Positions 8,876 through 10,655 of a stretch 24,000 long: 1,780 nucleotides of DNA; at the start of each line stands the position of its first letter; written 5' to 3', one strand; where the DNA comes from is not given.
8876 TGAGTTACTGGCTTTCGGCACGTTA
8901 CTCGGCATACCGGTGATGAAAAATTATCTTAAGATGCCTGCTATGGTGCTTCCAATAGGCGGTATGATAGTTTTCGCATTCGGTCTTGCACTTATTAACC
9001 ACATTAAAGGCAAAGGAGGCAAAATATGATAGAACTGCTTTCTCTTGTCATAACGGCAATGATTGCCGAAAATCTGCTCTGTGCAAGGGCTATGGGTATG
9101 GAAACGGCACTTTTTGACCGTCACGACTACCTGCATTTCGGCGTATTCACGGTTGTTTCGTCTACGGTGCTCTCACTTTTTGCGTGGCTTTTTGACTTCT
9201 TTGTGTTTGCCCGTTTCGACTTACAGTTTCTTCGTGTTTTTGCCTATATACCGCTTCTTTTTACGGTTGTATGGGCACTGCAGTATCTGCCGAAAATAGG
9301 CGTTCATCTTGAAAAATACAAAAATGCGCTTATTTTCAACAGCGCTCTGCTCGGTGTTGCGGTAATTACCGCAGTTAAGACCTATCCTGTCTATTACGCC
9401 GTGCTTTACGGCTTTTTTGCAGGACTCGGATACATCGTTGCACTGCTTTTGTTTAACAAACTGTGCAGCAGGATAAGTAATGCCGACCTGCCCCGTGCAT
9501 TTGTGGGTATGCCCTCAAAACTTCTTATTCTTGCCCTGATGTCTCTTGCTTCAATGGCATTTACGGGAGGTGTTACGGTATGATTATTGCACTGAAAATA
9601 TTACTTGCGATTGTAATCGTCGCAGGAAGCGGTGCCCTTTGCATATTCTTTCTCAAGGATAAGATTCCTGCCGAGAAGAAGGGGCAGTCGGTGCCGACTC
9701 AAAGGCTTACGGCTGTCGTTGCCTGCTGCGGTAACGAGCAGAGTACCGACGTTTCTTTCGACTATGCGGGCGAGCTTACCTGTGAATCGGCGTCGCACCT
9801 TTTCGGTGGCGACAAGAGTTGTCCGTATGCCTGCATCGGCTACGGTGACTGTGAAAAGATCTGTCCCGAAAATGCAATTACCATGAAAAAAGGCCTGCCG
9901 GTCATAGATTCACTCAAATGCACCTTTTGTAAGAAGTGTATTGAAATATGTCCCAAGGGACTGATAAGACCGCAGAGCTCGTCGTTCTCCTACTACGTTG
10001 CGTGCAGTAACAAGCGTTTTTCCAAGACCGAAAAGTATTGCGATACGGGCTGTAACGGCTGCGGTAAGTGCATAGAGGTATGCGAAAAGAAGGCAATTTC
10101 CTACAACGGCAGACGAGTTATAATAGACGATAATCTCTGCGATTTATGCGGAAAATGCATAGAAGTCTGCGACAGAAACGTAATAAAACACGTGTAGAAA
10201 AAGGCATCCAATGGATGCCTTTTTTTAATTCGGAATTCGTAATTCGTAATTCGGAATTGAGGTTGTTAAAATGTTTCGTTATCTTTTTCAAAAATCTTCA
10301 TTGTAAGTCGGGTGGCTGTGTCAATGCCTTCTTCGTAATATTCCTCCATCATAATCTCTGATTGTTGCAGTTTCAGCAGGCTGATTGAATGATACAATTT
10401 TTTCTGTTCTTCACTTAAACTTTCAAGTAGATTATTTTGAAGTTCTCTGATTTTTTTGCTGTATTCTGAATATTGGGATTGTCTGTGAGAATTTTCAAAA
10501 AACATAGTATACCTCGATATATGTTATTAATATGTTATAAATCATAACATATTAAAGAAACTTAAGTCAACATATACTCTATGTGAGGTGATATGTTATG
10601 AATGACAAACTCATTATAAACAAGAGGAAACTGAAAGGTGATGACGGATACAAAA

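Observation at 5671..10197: Intact, translationally coupled rnfCDGEAB operon in which several canonical cofactor-binding signatures appear replaced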

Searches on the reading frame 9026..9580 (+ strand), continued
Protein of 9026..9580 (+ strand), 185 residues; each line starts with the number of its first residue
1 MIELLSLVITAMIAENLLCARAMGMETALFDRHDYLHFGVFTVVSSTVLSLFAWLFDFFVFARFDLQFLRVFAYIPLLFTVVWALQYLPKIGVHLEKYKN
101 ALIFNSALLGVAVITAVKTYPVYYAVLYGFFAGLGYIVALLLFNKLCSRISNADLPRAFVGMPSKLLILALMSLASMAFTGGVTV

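Call 64: find_related_loci(query=A5, collection=metagenome_contigs, flank=7000)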
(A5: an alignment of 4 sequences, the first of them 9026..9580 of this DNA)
Query A5 (185 aa) in metagenome_contigs; peptide patterns used: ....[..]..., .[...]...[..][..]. (x = any residue, [..] = any of these).
600 stretches matched a pattern, but none encodes a relative of the query by tblastn (E <= 1e-3).

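Call 74: list_cluster_members(proteins=[P0032, P0034, P0036, P0039, P0043, P0045, P0050, P0053, P0054, P0016])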
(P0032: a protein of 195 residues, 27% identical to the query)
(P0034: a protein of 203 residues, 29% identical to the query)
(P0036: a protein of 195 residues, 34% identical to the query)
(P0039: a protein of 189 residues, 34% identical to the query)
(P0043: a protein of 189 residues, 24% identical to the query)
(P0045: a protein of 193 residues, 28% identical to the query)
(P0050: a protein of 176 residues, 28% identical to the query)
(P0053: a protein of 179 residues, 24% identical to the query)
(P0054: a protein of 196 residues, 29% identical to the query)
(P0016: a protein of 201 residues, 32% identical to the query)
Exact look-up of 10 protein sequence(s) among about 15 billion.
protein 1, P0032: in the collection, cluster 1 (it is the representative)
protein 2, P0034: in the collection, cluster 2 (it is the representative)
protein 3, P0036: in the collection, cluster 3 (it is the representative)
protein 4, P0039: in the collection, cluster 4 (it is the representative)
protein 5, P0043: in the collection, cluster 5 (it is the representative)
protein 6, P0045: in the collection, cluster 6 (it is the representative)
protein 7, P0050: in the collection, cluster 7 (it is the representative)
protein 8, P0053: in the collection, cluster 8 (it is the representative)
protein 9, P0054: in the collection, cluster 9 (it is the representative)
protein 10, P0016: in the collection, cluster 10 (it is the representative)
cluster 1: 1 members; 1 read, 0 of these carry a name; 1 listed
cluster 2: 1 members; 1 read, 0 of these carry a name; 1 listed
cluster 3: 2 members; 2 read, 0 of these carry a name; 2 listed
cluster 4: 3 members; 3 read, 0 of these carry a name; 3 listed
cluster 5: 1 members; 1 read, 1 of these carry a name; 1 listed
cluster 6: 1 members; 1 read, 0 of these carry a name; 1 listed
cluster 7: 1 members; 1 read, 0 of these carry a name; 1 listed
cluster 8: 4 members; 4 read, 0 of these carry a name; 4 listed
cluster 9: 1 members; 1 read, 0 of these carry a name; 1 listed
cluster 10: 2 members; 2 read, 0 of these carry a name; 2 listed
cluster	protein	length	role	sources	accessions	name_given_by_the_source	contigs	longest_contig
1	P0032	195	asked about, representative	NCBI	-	-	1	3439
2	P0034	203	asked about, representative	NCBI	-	-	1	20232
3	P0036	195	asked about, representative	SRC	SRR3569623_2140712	-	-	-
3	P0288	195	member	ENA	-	-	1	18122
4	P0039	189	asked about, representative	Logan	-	-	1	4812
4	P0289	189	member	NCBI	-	-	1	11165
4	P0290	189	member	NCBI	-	-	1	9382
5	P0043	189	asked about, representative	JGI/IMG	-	electron transport complex protein RnfA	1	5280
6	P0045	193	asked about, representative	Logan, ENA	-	-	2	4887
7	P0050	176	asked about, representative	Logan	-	-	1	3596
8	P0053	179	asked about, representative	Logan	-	-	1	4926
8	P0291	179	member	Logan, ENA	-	-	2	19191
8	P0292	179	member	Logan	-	-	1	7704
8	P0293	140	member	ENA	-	-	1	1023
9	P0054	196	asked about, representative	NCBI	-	-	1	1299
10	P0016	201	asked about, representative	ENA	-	-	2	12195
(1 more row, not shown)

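Call 75: find_encoding_contigs(protein=P0034, flank=7000, max_places=1)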
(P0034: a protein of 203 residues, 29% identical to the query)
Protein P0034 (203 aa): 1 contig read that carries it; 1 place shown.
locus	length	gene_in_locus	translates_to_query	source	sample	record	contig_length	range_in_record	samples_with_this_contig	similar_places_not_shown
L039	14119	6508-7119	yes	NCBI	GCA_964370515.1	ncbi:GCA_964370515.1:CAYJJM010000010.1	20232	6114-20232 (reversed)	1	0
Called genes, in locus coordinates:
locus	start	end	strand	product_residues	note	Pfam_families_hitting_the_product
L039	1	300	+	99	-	?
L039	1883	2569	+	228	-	PF00633:HHH (faint), PF14520:HHH_5 (faint), PF12826:HHH_2, PF00533:BRCT, PF16589:BRCT_2 (weak), PF12738:PTCB-BRCT (weak)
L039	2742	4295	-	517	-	PF00702:Hydrolase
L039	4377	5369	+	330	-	PF03116:NQR2_RnfD_RnfE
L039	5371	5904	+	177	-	-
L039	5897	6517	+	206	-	PF02508:Rnf-Nqr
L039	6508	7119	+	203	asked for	PF02508:Rnf-Nqr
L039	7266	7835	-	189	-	-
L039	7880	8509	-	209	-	-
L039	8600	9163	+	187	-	PF07155:ECF-ribofla_trS, PF12822:ECF_trnsprt (faint)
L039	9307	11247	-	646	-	PF00795:CN_hydrolase (faint), PF02540:NAD_synthase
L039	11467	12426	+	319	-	PF01966:HD (weak)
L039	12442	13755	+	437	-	PF01743:PolyA_pol, PF12627:PolyA_pol_RNAbd (faint), PF13735:tRNA_NucTran2_2 (weak)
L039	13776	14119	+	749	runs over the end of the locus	PF23139:OB_YrrC, PF14490:HHH_RecD2, PF05970:PIF1, PF13086:AAA_11 (weak), PF13245:AAA_19, PF13604:AAA_30, PF18335:SH3_13, PF13538:UvrD_C_2, +8 more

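Call 76: find_encoding_contigs(protein=P0291, flank=7000, max_places=1)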
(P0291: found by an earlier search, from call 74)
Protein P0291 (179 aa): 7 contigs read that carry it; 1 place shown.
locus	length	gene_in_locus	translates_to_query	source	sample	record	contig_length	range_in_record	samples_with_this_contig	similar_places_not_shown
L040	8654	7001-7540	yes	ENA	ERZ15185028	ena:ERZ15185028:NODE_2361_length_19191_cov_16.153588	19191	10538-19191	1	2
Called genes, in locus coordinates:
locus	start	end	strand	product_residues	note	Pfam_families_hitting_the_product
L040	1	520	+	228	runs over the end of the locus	-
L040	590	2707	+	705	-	PF13191:AAA_16 (weak), PF23569:NBD_SMAX1 (weak), PF00004:AAA, PF17871:AAA_lid_9, PF00004:AAA, PF07724:AAA_2, PF07728:AAA_5, PF10431:ClpB_D2-small, +8 more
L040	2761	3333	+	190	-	PF00210:Ferritin (weak), PF02915:Rubrerythrin, PF23458:DUF7130 (faint), PF21349:RUBY_RBDX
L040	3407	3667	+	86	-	PF04232:SpoVS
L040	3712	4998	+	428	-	PF13375:RnfC_N, PF01512:Complex1_51K, PF10531:SLBB, PF13187:Fer4_9 (faint), PF13183:Fer4_8 (faint), PF13534:Fer4_17 (faint), PF12838:Fer4_7, PF13237:Fer4_10 (weak), +5 more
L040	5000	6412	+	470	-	PF03116:NQR2_RnfD_RnfE, PF04205:FMN_bind (weak)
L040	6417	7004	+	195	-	PF02508:Rnf-Nqr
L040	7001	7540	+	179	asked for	-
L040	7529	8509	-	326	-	PF01734:Patatin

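Call 77: find_encoding_contigs(protein=P0286, flank=7000, max_places=1)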
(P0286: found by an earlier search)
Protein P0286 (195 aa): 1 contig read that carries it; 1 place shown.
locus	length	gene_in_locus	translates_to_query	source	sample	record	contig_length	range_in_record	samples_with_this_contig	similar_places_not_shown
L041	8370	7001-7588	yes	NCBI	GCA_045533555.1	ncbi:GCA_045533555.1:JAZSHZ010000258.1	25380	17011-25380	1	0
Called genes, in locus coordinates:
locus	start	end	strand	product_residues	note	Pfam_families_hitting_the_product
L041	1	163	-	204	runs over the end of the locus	PF00436:SSB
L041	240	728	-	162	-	-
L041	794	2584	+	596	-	PF08439:Peptidase_M3_N, PF01432:Peptidase_M3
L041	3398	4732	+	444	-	PF13375:RnfC_N, PF01512:Complex1_51K, PF10531:SLBB, PF00037:Fer4 (faint), PF12797:Fer4_2 (faint), PF13183:Fer4_8 (faint), PF13237:Fer4_10 (weak), PF12838:Fer4_7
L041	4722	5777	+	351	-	PF03116:NQR2_RnfD_RnfE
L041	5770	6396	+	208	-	PF04205:FMN_bind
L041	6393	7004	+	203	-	PF02508:Rnf-Nqr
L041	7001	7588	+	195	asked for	PF02508:Rnf-Nqr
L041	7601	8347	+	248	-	PF13187:Fer4_9 (weak), PF12838:Fer4_7 (weak), PF13237:Fer4_10 (weak), PF25160:LdpA_Fe-S-bd (weak), PF00037:Fer4 (weak), PF12837:Fer4_6 (weak), PF13237:Fer4_10 (weak), PF12838:Fer4_7, +10 more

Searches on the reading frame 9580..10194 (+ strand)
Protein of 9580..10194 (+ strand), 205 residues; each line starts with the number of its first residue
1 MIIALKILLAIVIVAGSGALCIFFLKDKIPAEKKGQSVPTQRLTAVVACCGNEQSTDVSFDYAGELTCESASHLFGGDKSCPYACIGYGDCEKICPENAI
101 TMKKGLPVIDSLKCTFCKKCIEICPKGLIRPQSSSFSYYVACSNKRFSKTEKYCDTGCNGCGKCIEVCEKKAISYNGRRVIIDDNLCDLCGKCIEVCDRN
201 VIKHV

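Call 3: search_protein_families(library=pfam, proteins=[window:9580-10194:+], max_evalue=0.01)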
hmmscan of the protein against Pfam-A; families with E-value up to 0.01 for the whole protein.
window:9580-10194:+ (205 aa): 11 families
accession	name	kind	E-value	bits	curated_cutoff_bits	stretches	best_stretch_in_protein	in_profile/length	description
PF12838.12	Fer4_7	-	5.1e-16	59.3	27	2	85-127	2-51/52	4Fe-4S dicluster domain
PF00037.32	Fer4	-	1e-15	57.2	21.1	3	107-129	1-23/24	4Fe-4S binding domain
PF13187.11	Fer4_9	-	1.7e-15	57.2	27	3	84-128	1-51/52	4Fe-4S dicluster domain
PF12837.12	Fer4_6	-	6.7e-13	48.4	25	2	181-202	3-24/24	4Fe-4S binding domain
PF13237.11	Fer4_10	-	1.4e-09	38.2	25.5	3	84-125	8-53/53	4Fe-4S dicluster domain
PF25160.1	LdpA_Fe-S-bd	-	8.1e-09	35.6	27.6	2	81-133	1-47/49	LdpA Fe-S cluster-binding domain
PF13484.11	Fer4_16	-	9.8e-09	36.3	30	1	113-169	1-64/66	4Fe-4S double cluster binding domain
PF12798.12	Fer4_3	-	1.5e-08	35.2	27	0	114-127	1-14/15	4Fe-4S binding domain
PF14697.11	Fer4_21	-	2.4e-08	34.4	35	2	84-128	7-56/59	4Fe-4S dicluster domain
PF12797.12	Fer4_2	-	3.3e-05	24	24.5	0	107-125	3-21/22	4Fe-4S binding domain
PF13183.11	Fer4_8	-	0.00022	22.1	27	0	185-201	52-68/68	4Fe-4S dicluster domain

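Call 4: search_protein_families(library=ncbifam, proteins=[window:9580-10194:+], max_evalue=0.01)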
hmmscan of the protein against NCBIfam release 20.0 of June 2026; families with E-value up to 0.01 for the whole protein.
window:9580-10194:+ (205 aa): 56 families (the best 25 are shown)
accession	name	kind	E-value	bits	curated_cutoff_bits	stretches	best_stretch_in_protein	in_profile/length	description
NF005503.0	PRK07118.1-2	equivalog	1e-34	120.1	252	1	40-204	95-265/292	RnfABCDGE type electron transport complex subunit B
NF005506.0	PRK07118.1-5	equivalog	1e-31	110.4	388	1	41-201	99-261/279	Fe-S cluster domain-containing protein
NF005504.0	PRK07118.1-3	equivalog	4e-30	105.2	437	1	42-204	99-267/293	Fe-S cluster domain-containing protein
NF005505.0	PRK07118.1-4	equivalog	2.2e-24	86.4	378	1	44-203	103-263/265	Fe-S cluster domain-containing protein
NF041836.1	rnfB_Methano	equivalog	9.4e-24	84.3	445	1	43-202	102-262/265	Rnf electron transport complex subunit RnfB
NF043069.1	T4HPD_activ_SAM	equivalog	6.4e-16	58.6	425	2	147-203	42-98/299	trans-4-hydroxy-L-proline dehydratase activase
TIGR00402.1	napF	equivalog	7.5e-16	58.4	102.2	2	146-202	25-84/149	ferredoxin-type protein NapF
NF038196.1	ferrodoxin_EFR1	subfamily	1.2e-15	58.2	75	2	84-130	185-230/242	EFR1 family ferrodoxin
TIGR04041.1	activase_YjjW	hypoth_equivalog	4.8e-12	45.9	250.2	2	156-200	41-85/276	YjjW family glycine radical enzyme activase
TIGR04105.1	FeFe_hydrog_B1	subfamily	1.1e-10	40.8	450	2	141-204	101-161/462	monomeric [FeFe] hydrogenase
NF010368.0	PRK13795.1-3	equivalog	1.2e-10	40.3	588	2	157-198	588-628/635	hypothetical protein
TIGR02700.1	flavo_MJ0208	hypoth_equivalog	1.5e-10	40.7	251.35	2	85-130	150-195/234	dihydromethanopterin reductase (acceptor)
NF058577.1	FdxA_fam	equivalog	1.9e-10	40.8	65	2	84-126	8-50/52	4Fe-4S ferredoxin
NF006221.0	PRK08348.1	subfamily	2.4e-10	40.2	124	2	84-136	45-98/136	NADH-plastoquinone oxidoreductase subunit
NF045874.1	Vhu_polyferre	exception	7.6e-10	38.1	600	1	84-203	129-244/381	F420-non-reducing hydrogenase associated-polyferredoxin VhuB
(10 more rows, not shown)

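Call 12: search_solved_structures(query=window:9580-10194:+, max_evalue=0.001, show_alignments=2)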
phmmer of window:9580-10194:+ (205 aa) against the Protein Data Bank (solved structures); distinct sequences matched with E-value up to 0.001: 20.
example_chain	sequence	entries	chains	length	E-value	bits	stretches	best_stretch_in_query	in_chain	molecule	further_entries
9eri_B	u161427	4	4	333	6.1e-26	94.9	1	35-202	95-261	Na(+)-translocating ferredoxin:NAD(+) oxidoreductase complex subunit B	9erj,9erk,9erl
7zc6_B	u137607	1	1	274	2.9e-22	82.9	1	43-202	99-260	RnfB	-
9sfi_O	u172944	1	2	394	9e-14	55.2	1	84-202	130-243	Ferredoxin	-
9sw6_G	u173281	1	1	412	1.9e-13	54.1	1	72-202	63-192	Polyferredoxin protein MvhB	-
5t5i_F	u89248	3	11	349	7.4e-09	39.1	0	79-129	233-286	Tungsten formylmethanofuran dehydrogenase subunit fwdF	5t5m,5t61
7np8_A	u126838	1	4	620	1.2e-08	38.4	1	118-199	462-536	Coenzyme F420-dependent sulfite reductase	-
9sw6_H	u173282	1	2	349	2.6e-08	37.3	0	80-129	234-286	Tungsten formylmethanofuran dehydrogenase, subunit F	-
7npa_A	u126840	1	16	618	1.2e-06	31.9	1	118-199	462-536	Coenzyme F420-dependent sulfite reductase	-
6u8y_N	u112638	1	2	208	8.3e-06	29.2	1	84-129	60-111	NADH dehydrogenase subunit I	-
7z0s_F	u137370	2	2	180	1.8e-05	28.1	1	76-167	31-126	Formate hydrogenlyase subunit 6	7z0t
8a6t_B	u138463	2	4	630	2.7e-05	27.5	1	75-129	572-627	Electron bifurcating hydrogenase subunit HydB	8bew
9mqx_B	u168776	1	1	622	3.5e-05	27.1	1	82-129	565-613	NADH:ubiquinone oxidoreductase, NADH-binding (51 kD) subunit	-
9tn7_A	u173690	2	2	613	4.6e-05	26.7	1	154-199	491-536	Coenzyme F420 hydrogenase/dehydrogenase beta subunit domain protein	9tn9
8e9g_I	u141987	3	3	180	5.3e-05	26.5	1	113-190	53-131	NADH-quinone oxidoreductase subunit I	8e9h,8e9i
2waq_D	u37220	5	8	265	0.00017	24.8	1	89-173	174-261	DNA-DIRECTED RNA POLYMERASE RPO3 SUBUNIT | DNA-DIRECTED RNA POLYMERASERPO3 SUBUNIT | DNA-DIRECTED RNA POLYMERASE SUBUNIT D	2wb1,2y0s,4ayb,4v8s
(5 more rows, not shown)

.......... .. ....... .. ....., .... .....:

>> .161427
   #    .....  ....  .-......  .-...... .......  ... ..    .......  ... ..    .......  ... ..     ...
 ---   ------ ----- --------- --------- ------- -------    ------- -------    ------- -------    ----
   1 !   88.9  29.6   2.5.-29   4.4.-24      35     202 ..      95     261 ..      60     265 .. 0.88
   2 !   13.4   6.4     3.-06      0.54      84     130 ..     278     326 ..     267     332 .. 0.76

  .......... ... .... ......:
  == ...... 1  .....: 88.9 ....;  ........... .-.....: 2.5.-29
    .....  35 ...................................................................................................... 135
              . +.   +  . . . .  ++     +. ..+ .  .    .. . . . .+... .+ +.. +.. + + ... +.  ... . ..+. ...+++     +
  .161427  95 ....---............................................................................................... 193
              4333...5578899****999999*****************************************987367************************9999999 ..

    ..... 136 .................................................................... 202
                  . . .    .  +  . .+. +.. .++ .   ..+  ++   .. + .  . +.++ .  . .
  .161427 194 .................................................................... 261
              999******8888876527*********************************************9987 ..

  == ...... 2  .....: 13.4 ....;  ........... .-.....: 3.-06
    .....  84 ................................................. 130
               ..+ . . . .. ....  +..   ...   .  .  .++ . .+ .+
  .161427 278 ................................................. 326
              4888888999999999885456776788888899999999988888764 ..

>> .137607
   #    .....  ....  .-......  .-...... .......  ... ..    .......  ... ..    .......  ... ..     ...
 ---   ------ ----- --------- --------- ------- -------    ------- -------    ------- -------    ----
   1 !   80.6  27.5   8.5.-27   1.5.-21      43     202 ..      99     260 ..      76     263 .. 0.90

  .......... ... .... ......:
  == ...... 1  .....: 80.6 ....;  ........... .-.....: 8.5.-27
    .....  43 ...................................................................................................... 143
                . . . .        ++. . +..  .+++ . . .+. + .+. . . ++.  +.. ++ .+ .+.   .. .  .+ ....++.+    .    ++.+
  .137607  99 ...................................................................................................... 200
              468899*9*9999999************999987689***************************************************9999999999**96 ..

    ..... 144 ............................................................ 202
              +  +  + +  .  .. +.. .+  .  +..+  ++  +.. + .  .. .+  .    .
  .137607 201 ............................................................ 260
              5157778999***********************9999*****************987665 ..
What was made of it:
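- On Na+-NQR: The sixth gene is an RnfB-type polyferredoxin (calls 3, 4, 12).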

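Call 62: find_related_loci(query=A4, collection=metagenome_contigs, flank=7000)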
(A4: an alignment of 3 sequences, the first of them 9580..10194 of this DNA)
Query A4 (205 aa) in metagenome_contigs; peptide patterns used: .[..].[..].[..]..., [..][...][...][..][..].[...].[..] (x = any residue, [..] = any of these).
406 stretches matched a pattern, but none encodes a relative of the query by tblastn (E <= 1e-3).
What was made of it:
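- Tried and rejected: Two metagenome_contigs scans, with RnfB and RnfA clade alignments, found nothing (calls 62, 64).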

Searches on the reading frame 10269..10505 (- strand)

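Call 42: search_protein_families(library=pfam, proteins=[window:10269-10505:-], max_evalue=0.001)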
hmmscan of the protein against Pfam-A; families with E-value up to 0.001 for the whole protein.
window:10269-10505:- (79 aa): 1 family
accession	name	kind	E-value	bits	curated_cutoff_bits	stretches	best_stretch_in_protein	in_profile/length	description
PF20648.2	DUF6809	-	3.4e-07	31.4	27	1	6-69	20-83/85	Family of unknown function (DUF6809)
